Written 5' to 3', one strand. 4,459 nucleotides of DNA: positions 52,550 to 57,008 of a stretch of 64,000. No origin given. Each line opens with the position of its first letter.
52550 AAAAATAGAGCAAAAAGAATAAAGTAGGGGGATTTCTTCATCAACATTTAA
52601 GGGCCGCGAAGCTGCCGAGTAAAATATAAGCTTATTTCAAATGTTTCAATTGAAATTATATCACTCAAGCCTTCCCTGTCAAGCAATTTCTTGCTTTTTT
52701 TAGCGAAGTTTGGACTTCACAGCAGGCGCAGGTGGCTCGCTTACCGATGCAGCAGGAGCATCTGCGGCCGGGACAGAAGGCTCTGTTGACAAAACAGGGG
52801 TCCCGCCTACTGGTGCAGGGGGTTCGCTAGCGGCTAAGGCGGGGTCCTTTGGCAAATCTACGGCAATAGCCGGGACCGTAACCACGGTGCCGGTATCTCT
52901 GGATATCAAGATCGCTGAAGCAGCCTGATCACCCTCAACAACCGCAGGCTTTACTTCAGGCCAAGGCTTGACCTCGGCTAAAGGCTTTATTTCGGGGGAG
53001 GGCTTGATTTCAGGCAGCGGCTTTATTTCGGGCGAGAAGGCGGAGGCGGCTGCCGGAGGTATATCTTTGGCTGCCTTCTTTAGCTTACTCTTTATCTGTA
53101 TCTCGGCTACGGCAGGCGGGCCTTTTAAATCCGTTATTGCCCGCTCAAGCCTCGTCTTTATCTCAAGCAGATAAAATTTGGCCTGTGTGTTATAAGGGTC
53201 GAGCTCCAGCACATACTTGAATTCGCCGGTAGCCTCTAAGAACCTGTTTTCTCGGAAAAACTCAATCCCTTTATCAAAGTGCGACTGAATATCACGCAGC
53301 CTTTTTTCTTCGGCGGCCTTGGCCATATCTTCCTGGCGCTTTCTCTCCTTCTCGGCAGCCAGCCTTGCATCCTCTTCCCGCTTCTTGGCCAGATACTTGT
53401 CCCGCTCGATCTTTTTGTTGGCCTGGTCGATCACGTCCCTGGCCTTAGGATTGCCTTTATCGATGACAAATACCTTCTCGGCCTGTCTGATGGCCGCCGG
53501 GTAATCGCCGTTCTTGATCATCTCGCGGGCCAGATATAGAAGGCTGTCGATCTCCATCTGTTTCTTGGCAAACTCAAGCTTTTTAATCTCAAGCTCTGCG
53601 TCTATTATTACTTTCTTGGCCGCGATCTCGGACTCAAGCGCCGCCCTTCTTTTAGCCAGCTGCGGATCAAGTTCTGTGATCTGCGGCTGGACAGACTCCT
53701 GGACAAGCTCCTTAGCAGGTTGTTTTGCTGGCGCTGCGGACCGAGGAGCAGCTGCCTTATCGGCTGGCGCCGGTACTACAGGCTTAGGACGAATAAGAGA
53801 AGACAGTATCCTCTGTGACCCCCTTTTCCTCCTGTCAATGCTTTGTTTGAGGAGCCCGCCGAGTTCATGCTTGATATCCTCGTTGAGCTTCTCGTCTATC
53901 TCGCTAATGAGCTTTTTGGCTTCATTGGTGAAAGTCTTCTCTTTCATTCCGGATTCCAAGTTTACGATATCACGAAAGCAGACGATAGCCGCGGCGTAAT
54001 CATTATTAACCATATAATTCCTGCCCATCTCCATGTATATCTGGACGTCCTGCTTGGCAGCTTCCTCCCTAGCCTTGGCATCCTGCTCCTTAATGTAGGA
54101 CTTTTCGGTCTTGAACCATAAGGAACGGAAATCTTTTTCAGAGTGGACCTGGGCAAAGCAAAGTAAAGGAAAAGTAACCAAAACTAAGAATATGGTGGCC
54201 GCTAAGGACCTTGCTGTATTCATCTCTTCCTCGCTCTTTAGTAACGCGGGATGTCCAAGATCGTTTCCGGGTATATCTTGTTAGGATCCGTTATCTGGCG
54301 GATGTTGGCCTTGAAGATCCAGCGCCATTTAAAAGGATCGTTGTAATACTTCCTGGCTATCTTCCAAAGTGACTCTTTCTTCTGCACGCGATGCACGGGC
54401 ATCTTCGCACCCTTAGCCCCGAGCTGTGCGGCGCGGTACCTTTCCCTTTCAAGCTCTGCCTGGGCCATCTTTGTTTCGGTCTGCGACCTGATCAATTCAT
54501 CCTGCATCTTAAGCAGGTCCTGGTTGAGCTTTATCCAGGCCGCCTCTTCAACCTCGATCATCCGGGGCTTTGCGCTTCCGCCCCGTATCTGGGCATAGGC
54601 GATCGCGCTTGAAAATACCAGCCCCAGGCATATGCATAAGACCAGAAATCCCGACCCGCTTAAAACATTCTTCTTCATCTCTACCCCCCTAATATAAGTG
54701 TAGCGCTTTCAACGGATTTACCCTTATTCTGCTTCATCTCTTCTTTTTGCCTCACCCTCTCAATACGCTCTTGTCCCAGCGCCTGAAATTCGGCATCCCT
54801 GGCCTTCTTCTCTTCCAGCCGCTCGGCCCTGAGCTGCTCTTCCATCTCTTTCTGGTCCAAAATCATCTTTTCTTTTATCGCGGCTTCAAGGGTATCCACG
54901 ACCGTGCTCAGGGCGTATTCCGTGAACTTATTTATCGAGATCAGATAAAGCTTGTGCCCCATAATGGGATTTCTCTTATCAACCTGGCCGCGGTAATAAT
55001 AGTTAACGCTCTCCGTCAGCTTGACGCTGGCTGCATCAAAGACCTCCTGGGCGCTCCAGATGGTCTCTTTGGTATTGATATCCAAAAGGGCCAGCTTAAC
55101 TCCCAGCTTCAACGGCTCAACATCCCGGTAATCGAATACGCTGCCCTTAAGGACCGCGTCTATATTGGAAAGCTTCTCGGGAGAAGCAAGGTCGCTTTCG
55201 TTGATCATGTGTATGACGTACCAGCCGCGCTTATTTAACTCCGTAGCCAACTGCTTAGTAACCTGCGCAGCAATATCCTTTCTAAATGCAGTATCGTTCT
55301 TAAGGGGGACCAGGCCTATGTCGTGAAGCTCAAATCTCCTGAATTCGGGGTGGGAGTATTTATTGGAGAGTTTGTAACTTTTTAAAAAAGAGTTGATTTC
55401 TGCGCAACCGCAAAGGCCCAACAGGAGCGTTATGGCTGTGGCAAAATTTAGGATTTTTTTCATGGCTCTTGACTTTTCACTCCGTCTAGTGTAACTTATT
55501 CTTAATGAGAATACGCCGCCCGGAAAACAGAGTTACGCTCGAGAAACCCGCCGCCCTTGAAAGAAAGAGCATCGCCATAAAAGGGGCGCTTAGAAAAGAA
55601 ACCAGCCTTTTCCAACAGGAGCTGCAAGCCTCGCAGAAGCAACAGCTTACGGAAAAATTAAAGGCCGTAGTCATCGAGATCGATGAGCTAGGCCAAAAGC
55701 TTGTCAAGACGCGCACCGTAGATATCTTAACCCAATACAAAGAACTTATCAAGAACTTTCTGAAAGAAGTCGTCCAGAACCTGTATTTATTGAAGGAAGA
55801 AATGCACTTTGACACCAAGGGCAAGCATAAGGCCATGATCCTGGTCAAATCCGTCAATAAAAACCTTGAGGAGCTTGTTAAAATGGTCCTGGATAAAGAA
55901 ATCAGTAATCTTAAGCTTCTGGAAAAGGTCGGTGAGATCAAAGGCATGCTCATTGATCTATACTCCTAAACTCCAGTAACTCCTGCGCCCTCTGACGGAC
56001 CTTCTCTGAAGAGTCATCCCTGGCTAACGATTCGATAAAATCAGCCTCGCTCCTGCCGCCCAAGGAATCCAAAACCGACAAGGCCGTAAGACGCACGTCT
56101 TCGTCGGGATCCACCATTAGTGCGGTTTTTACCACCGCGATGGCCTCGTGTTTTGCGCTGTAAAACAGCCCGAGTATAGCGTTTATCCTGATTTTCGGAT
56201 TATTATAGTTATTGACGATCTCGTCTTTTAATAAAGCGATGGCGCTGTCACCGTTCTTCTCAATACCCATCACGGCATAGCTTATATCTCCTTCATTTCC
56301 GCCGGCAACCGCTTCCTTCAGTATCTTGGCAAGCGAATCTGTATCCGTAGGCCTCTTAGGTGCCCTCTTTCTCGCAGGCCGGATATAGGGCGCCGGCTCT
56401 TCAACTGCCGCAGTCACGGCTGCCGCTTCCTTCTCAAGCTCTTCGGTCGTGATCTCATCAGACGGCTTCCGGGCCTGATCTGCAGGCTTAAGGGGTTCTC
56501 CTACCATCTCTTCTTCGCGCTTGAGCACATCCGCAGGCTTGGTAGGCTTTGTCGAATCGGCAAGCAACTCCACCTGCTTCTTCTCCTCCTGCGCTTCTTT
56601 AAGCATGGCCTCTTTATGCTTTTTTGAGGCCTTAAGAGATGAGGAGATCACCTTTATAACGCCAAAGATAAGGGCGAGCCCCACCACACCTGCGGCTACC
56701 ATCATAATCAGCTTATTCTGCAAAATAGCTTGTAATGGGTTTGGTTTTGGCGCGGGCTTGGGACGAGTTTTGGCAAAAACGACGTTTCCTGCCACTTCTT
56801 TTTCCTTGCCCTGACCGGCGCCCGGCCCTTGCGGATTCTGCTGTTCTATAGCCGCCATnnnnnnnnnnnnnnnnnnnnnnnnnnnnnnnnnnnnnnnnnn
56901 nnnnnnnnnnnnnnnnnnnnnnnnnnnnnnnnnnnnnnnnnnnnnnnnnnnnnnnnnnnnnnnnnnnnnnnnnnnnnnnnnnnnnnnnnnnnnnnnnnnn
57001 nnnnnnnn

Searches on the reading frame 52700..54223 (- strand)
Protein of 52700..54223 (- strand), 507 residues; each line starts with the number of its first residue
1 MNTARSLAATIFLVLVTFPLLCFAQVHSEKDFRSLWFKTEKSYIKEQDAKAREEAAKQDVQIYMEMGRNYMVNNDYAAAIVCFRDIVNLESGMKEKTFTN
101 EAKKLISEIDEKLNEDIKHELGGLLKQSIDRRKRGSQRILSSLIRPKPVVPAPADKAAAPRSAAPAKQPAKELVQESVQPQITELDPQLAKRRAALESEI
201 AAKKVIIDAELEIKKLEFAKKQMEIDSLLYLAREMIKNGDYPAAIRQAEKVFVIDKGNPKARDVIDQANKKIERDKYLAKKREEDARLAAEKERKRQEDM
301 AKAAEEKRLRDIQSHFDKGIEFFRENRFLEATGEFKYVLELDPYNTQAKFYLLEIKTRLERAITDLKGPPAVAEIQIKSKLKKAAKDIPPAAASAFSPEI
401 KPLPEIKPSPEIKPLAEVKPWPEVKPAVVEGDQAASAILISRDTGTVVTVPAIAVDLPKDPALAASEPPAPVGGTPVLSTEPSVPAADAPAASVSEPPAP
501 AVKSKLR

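Call 6: search_protein_families(library=pfam, proteins=[window:52700-54223:-], max_evalue=0.01)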
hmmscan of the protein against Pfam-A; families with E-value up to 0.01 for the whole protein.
window:52700-54223:- (507 aa): 4 families
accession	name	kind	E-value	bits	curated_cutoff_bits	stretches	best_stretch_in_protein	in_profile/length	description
PF07719.23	TPR_2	-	1.7e-08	34.3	27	0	62-89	3-30/34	Tetratricopeptide repeat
PF14559.12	TPR_19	-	0.003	18.3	25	0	324-355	3-34/68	Tetratricopeptide repeat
PF00515.34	TPR_1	-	0.003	17.8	27.8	0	61-84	2-25/34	Tetratricopeptide repeat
PF13428.12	TPR_14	-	0.0047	17.9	23.5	0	227-262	3-38/44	Tetratricopeptide repeat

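Call 8: search_protein_families(library=ncbifam, proteins=[window:52700-54223:-], max_evalue=0.01)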
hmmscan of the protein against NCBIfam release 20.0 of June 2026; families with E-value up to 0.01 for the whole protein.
window:52700-54223:- (507 aa): 1 family
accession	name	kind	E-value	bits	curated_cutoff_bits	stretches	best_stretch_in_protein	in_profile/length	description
NF042912.1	Amuc_1098_fam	equivalog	1.2e-06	26.9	750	1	169-279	107-207/805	Amuc_1098 family type IV pilus outer membrane protein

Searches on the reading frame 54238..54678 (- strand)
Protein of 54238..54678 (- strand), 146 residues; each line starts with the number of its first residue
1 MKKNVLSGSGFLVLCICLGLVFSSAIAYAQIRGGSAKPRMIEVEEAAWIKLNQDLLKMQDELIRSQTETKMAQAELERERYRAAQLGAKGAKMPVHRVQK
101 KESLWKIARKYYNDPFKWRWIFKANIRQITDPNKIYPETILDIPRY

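Call 6: search_protein_families(library=pfam, proteins=[window:54238-54678:-], max_evalue=0.01)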
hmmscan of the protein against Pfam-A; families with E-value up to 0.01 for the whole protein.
window:54238-54678:- (146 aa): 2 families
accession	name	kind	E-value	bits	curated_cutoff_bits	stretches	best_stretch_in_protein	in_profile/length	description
PF01476.26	LysM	-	5.9e-06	26.6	20.9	1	96-144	1-43/43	LysM domain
PF25078.1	DUF7801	-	0.0033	18.1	33.2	1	44-78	6-40/155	Domain of unknown function (DUF7801)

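Call 8: search_protein_families(library=ncbifam, proteins=[window:54238-54678:-], max_evalue=0.01)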
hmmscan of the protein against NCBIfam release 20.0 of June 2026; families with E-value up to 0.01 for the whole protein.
window:54238-54678:- (146 aa): 4 families
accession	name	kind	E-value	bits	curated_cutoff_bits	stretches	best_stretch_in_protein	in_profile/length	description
NF008399.0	PRK11198.1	equivalog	7e-12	46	134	1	91-145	93-147/149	peptidoglycan-binding protein LysM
NF033163.1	lipo_LipL71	equivalog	5.7e-07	28.9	600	1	91-144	404-459/471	lipoprotein LipL71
TIGR02899.1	spore_safA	subfamily_domain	1.5e-06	28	67.85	1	98-144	1-43/44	SafA/ExsA family spore coat assembly protein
NF047755.1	LIC_10271_M23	exception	0.0047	16.7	180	1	88-144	19-70/207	LIC_10271 family cell wall hydrolase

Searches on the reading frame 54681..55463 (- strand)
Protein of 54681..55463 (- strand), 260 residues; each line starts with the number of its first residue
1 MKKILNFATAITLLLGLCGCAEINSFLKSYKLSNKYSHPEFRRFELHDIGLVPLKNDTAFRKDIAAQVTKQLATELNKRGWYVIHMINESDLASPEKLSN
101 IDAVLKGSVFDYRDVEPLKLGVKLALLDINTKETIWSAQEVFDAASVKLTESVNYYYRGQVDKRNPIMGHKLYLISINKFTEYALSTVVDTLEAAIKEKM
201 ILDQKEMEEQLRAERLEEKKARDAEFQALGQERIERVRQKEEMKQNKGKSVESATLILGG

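Call 6: search_protein_families(library=pfam, proteins=[window:54681-55463:-], max_evalue=0.01)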
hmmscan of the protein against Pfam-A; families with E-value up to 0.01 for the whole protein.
window:54681-55463:- (260 aa): 0 families

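Call 8: search_protein_families(library=ncbifam, proteins=[window:54681-55463:-], max_evalue=0.01)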
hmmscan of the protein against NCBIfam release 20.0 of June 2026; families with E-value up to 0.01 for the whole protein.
window:54681-55463:- (260 aa): 0 families

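Call 25: find_homologous_proteins(query=window:54681-55463:-)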
Query window:54681-55463:- (260 aa): 10 proteins with E <= 0.001 among 2434 candidates.
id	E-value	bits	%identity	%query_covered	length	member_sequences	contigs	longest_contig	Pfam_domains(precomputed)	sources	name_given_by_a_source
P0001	5.9e-164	561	100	100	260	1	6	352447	-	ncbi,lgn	-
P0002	1.1e-92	328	60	100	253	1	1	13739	-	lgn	-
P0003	4.8e-92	326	59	100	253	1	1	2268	-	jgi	jgi:hypothetical protein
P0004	2.8e-91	324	58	100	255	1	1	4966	-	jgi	jgi:hypothetical protein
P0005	4.9e-89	316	58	100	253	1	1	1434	-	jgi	jgi:hypothetical protein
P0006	5.6e-89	316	57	100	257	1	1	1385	-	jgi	jgi:hypothetical protein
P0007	4.3e-85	303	53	100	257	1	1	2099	-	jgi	jgi:hypothetical protein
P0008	8.9e-59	217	54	74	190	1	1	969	-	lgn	-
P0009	3.5e-55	205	45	74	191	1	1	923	-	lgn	-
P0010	4.8e-52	195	48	68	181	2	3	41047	-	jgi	-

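Call 26: find_encoding_contigs(protein=P0001, flank=10000, max_places=6)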
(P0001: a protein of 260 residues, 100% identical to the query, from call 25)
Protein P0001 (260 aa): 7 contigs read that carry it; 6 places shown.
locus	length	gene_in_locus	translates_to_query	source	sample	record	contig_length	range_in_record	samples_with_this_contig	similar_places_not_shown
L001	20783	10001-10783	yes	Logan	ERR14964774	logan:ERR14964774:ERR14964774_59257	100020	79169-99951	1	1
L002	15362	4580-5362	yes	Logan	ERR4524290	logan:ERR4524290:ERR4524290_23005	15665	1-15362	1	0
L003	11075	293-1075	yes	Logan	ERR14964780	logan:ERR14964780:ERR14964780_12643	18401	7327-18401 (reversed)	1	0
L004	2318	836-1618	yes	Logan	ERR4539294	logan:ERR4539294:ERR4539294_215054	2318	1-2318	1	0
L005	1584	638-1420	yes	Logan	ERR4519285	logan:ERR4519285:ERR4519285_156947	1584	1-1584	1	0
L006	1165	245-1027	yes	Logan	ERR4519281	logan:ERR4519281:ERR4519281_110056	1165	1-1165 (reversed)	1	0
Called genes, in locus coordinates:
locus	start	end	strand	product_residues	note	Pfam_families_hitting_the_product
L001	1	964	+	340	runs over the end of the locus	PF04055:Radical_SAM, PF13186:SPASM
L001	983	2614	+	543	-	PF00534:Glycos_transf_1, PF13692:Glyco_trans_1_4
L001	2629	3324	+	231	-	PF08889:WbqC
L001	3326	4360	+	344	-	PF01073:3Beta_HSD, PF01370:Epimerase, PF02719:Polysacc_synt_2, PF04321:RmlD_sub_bind, PF07993:NAD_binding_4, PF16363:GDP_Man_Dehyd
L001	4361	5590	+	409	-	PF01041:DegT_DnrJ_EryC1, PF00155:Aminotran_1_2 (weak), PF01212:Beta_elim_lyase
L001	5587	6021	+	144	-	PF02561:FliS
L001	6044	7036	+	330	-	PF01073:3Beta_HSD, PF01370:Epimerase, PF02719:Polysacc_synt_2, PF04321:RmlD_sub_bind, PF05368:NmrA, PF16363:GDP_Man_Dehyd, PF07993:NAD_binding_4, PF13460:NAD_binding_10, +2 more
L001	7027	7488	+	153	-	-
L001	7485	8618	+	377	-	PF00155:Aminotran_1_2 (weak), PF01041:DegT_DnrJ_EryC1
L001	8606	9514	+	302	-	PF13646:HEAT_2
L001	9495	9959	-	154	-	PF03885:DUF327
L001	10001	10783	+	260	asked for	-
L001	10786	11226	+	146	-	PF01476:LysM (weak)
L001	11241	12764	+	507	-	PF07719:TPR_2 (faint)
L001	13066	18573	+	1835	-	-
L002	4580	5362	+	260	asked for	-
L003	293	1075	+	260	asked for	-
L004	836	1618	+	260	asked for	-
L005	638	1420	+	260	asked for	-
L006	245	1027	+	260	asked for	-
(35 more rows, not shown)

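Call 27: find_encoding_contigs(protein=P0002, flank=10000, max_places=3)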
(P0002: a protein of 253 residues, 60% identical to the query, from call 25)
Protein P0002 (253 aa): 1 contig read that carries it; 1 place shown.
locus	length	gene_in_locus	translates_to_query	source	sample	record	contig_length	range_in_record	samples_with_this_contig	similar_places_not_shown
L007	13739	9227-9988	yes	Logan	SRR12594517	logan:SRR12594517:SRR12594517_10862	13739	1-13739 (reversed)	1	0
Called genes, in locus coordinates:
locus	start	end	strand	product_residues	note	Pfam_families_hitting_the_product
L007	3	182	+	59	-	?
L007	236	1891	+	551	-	PF00534:Glycos_transf_1, PF13692:Glyco_trans_1_4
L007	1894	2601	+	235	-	PF08889:WbqC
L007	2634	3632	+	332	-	PF01073:3Beta_HSD, PF01370:Epimerase, PF02719:Polysacc_synt_2 (weak), PF16363:GDP_Man_Dehyd, PF04321:RmlD_sub_bind, PF07993:NAD_binding_4 (weak)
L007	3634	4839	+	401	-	PF01041:DegT_DnrJ_EryC1, PF01053:Cys_Met_Meta_PP (weak), PF01212:Beta_elim_lyase (weak)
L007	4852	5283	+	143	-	PF02561:FliS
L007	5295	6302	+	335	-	PF05368:NmrA, PF01073:3Beta_HSD, PF01370:Epimerase, PF02719:Polysacc_synt_2, PF04321:RmlD_sub_bind, PF07993:NAD_binding_4, PF13460:NAD_binding_10, PF16363:GDP_Man_Dehyd, +2 more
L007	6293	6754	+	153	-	-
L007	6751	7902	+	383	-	PF01041:DegT_DnrJ_EryC1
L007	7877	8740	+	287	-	PF13646:HEAT_2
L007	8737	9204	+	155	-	-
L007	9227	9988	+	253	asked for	-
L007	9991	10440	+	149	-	-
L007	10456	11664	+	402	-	PF07719:TPR_2 (faint)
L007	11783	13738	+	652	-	?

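Call 28: find_encoding_contigs(protein=P0010, flank=10000, max_places=3)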
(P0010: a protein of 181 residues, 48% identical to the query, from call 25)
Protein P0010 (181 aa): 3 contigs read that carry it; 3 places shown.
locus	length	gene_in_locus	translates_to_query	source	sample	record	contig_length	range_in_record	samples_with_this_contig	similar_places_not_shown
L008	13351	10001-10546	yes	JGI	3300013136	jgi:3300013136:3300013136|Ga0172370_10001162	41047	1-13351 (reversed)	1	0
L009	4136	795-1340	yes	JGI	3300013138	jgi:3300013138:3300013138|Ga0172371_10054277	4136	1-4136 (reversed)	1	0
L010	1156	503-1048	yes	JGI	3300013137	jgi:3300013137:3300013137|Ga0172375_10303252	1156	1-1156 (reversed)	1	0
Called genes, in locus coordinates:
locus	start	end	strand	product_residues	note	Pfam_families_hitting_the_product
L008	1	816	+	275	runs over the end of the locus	PF00669:Flagellin_N, PF00700:Flagellin_C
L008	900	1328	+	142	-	-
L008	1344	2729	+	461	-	PF02465:FliD_N, PF07195:FliD_C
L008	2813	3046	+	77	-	PF03444:WHD_HrcA (weak), PF02082:Rrf2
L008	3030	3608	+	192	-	PF26154:DUF8042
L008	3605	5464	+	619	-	PF20157:Maf_flag10_N (weak), PF01973:MptE-like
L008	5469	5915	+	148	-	PF02561:FliS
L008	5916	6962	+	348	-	PF05368:NmrA, PF01073:3Beta_HSD, PF01370:Epimerase, PF02719:Polysacc_synt_2, PF04321:RmlD_sub_bind, PF07993:NAD_binding_4, PF13460:NAD_binding_10, PF16363:GDP_Man_Dehyd, +1 more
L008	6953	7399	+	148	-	-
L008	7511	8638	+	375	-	PF00155:Aminotran_1_2, PF01041:DegT_DnrJ_EryC1, PF01053:Cys_Met_Meta_PP (weak)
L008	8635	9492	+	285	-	PF13646:HEAT_2 (weak)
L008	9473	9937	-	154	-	PF03885:DUF327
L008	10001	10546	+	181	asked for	-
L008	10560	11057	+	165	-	PF01476:LysM (faint)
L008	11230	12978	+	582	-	PF00515:TPR_1 (faint), PF07719:TPR_2 (faint), PF13428:TPR_14 (faint), PF14863:Alkyl_sulf_dimr (faint), PF13432:TPR_16 (faint), PF14853:Fis1_TPR_C (faint)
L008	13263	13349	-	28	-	?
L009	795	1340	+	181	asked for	-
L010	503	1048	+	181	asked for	-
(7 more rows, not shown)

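Call 35: find_related_loci(query=A1, collection=genome_contigs, flank=10000)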
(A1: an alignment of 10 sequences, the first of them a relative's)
Query A1 (260 aa) in genome_contigs; peptide patterns used: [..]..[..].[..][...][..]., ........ (x = any residue, [..] = any of these).
24 stretches matched a pattern, but none encodes a relative of the query by tblastn (E <= 1e-3).

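Call 78: predict_structure(alignment_id=A1)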
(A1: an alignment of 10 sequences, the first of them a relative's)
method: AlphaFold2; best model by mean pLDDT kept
length: 260 residues; sequences in the alignment: 10
mean_pLDDT: 69.7   pTM: 0.53
mean pLDDT of the five models: 69.7, 63.1, 62.2, 60.2, 48.3
residues with pLDDT >= 90: 12; 70-90: 137; 50-70: 65; < 50: 46
segments of 3 or more residues with pLDDT < 50: 21-46, 165-171, 252-260
pLDDT, mean of each block of 10 residues (from residue 1): 58 56 45 36 57 84 79 77 81 79 87 70 85 82 66 54 47 60 77 77 78 89 88 85 70 45
secondary structure, 60 per line:
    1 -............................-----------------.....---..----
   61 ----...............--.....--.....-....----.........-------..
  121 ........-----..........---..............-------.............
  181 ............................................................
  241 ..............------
elements in order: H2-29 E47-51 H65-79 E82-86 H89-93 H95-98 E103-111 E119-128 E134-143 H147-160 H168-254

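Call 81: fold_search(model_id=the predicted structure, library=pdb)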
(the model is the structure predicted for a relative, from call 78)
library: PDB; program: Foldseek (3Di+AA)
matches with E <= 10: 1212; with E <= 0.001: 59
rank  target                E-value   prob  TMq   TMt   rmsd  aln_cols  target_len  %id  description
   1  5t11_E                4.2e-07  1.00  0.32  0.57   5.4       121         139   20  PelC L103M dodecamer from Paraburkholderia phytofirmans, space group C2 (released 2017-03-15)
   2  5t10_B                4.8e-07  1.00  0.33  0.58   2.3       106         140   20  PelC dodecamer from Paraburkholderia phytofirmans, space group P6 (released 2017-03-15)
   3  5t11_I                9.4e-07  1.00  0.32  0.59   5.3       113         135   19  PelC L103M dodecamer from Paraburkholderia phytofirmans, space group C2 (released 2017-03-15)
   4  5t11_F                1.0e-06  1.00  0.32  0.59   5.3       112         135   22  PelC L103M dodecamer from Paraburkholderia phytofirmans, space group C2 (released 2017-03-15)
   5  5t10_C                1.5e-06  1.00  0.34  0.59   6.0       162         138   16  PelC dodecamer from Paraburkholderia phytofirmans, space group P6 (released 2017-03-15)
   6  5t11_D                1.6e-06  1.00  0.31  0.58   5.6       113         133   21  PelC L103M dodecamer from Paraburkholderia phytofirmans, space group C2 (released 2017-03-15)
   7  5t11_C                1.6e-06  1.00  0.35  0.63   6.1       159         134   17  PelC L103M dodecamer from Paraburkholderia phytofirmans, space group C2 (released 2017-03-15)
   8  5t11_B                1.6e-06  1.00  0.33  0.57   6.0       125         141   21  PelC L103M dodecamer from Paraburkholderia phytofirmans, space group C2 (released 2017-03-15)
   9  5t10_A                1.9e-06  1.00  0.31  0.59   5.2       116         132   21  PelC dodecamer from Paraburkholderia phytofirmans, space group P6 (released 2017-03-15)
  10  5t11_A                2.7e-06  1.00  0.31  0.57   5.5       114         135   22  PelC L103M dodecamer from Paraburkholderia phytofirmans, space group C2 (released 2017-03-15)
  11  5t11_G                2.9e-06  1.00  0.35  0.62   6.1       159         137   17  PelC L103M dodecamer from Paraburkholderia phytofirmans, space group C2 (released 2017-03-15)
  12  2i9i                  2.9e-06  1.00  0.30  0.34  13.0       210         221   13  Crystal Structure of Helicobacter pylori protein HP0492 (released 2006-09-26)
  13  5t11_L                3.4e-06  1.00  0.32  0.57   6.1       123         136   20  PelC L103M dodecamer from Paraburkholderia phytofirmans, space group C2 (released 2017-03-15)
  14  5t11_H                5.0e-06  1.00  0.32  0.58   5.4       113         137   20  PelC L103M dodecamer from Paraburkholderia phytofirmans, space group C2 (released 2017-03-15)
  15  4hrv_A                5.0e-06  1.00  0.32  0.55   9.7       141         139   21  Crystal Structure of Lipoprotein GNA1162 from Neisseria meningitidis (released 2013-04-24)
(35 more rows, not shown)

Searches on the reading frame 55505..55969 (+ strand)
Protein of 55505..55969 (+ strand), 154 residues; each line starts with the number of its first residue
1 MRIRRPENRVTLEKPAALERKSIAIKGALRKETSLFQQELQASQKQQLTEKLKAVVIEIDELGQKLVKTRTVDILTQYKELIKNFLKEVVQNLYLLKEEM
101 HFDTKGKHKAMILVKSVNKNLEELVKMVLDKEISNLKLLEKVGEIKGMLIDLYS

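Call 17: search_protein_families(library=pfam, proteins=[window:55505-55969:+], max_evalue=0.0001)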
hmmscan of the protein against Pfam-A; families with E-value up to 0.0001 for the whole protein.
window:55505-55969:+ (154 aa): 1 family
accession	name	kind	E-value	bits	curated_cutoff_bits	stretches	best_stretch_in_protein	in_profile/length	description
PF03885.18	DUF327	-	4.5e-35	121.2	25.8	1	26-153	19-143/143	Protein of unknown function (DUF327)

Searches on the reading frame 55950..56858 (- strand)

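Call 6: search_protein_families(library=pfam, proteins=[window:55950-56858:-], max_evalue=0.01)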
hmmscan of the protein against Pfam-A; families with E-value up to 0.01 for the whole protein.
window:55950-56858:- (302 aa): 2 families
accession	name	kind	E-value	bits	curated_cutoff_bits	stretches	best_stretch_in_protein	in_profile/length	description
PF13646.12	HEAT_2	-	2.2e-10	41.1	27.7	1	219-295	12-87/88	HEAT repeats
PF02985.28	HEAT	-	0.0022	18.5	23.5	0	247-266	8-27/31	HEAT repeat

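Call 8: search_protein_families(library=ncbifam, proteins=[window:55950-56858:-], max_evalue=0.01)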
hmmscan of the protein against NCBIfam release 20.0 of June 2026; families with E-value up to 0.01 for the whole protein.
window:55950-56858:- (302 aa): 3 families
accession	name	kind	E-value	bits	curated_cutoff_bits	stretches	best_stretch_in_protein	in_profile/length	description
TIGR02223.1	ftsN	equivalog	0.00059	19.5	107.65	1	59-172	31-143/299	cell division protein FtsN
NF041620.1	MXAN_5187_fam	hypoth_equivalog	0.0016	18.2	200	1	36-170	291-429/601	MXAN_5187 family protein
NF045915.1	PhycobilmeDegNblB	equivalog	0.0067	16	300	0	205-292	130-213/214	phycobilisome degradation protein NblB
